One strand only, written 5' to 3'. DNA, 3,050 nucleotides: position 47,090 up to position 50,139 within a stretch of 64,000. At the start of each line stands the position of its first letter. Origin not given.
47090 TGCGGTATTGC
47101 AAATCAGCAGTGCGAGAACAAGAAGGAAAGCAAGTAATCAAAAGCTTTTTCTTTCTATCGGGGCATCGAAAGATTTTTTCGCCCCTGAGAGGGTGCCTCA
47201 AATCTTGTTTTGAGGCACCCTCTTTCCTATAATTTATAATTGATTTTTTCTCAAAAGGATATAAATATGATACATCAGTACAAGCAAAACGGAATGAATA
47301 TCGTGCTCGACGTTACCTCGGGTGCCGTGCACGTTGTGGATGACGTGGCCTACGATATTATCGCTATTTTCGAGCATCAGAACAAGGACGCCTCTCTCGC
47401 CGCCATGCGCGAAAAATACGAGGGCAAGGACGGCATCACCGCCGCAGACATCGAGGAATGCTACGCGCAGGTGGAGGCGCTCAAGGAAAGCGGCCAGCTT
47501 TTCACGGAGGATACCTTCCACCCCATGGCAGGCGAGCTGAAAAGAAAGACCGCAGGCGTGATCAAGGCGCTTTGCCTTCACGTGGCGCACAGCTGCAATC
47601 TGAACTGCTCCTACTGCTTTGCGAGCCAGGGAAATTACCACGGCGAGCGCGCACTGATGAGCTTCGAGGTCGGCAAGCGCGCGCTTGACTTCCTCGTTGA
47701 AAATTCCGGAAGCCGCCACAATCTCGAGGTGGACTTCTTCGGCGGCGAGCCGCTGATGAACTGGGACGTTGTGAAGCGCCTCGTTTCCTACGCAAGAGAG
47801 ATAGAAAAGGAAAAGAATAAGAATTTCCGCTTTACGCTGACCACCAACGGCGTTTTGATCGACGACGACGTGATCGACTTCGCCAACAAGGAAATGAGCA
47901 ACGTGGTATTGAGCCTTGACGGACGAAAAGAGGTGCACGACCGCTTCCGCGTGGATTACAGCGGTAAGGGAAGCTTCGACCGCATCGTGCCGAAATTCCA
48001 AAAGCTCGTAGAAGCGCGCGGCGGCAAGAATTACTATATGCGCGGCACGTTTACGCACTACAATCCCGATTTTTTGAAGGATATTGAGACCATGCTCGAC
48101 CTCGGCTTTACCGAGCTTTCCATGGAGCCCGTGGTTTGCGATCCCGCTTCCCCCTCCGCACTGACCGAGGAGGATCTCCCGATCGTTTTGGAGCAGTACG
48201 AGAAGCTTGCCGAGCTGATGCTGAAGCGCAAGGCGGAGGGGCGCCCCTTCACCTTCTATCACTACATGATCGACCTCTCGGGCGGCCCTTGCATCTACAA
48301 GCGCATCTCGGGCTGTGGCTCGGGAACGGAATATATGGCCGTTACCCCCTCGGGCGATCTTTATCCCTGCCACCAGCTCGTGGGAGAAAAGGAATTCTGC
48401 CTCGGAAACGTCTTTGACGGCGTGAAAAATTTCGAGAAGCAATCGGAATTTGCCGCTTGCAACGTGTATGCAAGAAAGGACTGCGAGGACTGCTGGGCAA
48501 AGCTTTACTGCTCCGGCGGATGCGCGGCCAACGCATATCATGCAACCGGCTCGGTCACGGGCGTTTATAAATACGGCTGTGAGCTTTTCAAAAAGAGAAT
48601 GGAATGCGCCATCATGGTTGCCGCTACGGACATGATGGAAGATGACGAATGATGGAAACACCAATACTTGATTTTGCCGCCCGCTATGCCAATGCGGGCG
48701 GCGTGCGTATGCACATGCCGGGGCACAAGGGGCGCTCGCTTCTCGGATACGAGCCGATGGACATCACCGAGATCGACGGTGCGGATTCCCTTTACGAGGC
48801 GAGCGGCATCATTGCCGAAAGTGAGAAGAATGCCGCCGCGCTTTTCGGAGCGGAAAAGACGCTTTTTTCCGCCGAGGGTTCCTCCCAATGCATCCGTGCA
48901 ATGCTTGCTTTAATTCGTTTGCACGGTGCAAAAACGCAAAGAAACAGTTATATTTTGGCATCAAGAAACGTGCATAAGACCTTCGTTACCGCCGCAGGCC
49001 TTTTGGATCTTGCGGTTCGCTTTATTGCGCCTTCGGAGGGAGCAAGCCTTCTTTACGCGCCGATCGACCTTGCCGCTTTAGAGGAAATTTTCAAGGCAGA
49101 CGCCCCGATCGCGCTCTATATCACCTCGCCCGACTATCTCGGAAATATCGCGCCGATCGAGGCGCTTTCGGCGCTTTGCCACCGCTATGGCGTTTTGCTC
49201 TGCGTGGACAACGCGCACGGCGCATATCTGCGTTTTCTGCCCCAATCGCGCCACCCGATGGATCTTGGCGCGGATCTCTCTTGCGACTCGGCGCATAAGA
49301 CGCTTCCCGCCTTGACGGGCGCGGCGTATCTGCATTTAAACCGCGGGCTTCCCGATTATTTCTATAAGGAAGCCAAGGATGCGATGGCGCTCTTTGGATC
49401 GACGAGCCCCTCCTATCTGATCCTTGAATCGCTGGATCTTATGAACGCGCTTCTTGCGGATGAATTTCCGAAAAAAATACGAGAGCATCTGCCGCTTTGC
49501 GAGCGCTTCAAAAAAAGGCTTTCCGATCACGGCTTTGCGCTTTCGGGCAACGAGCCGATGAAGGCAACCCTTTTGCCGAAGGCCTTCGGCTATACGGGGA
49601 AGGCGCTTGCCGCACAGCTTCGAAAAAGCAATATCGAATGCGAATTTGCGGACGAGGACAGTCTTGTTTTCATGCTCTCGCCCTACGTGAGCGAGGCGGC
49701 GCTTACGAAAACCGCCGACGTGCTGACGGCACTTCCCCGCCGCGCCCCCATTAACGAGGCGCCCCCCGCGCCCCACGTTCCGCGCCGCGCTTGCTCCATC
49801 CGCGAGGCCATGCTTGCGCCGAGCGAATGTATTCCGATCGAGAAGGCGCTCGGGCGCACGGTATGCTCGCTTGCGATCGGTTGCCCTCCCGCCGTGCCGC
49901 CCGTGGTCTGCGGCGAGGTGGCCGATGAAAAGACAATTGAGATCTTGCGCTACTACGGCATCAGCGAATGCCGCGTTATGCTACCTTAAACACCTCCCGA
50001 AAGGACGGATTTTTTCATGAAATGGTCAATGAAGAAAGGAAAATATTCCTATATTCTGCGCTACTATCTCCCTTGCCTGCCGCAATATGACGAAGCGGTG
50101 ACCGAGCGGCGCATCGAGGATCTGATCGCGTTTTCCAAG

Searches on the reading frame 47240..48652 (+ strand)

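Call 55: search_protein_families(library=pfam, proteins=[window:47240-48652:+])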
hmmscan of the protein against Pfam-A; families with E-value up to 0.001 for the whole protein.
window:47240-48652:+ (470 aa): 3 families
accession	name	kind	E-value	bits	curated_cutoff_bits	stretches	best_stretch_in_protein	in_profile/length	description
PF04055.27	Radical_SAM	-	1.4e-15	58.3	29.5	1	117-260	5-140/166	Radical SAM superfamily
PF13353.11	Fer4_12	-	3.9e-11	43.8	22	1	112-231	8-118/137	4Fe-4S single cluster domain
PF13186.11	SPASM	-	0.00015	22.4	21.5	1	359-419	1-67/67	Iron-sulfur cluster-binding domain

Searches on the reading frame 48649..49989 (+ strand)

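Call 55: search_protein_families(library=pfam, proteins=[window:48649-49989:+])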
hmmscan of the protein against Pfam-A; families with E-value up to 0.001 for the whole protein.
window:48649-49989:+ (446 aa): 5 families
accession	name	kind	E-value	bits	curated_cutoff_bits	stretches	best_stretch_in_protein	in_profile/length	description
PF01276.26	OKR_DC_1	-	8.1e-36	124.1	27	1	13-292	10-315/417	Orn/Lys/Arg decarboxylase, major domain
PF00266.25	Aminotran_5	-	1.1e-06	28.3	21.5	1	50-225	40-208/371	Aminotransferase class-V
PF00155.27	Aminotran_1_2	-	6.6e-05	22.7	19.7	1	47-195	36-193/361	Aminotransferase class I and II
PF03711.20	OKR_DC_1_C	-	0.00015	22.5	24.2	1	385-436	56-107/132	Orn/Lys/Arg decarboxylase, C-terminal domain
PF01053.26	Cys_Met_Meta_PP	-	0.00035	19.7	27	1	140-217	126-198/381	Cys/Met metabolism PLP-dependent enzyme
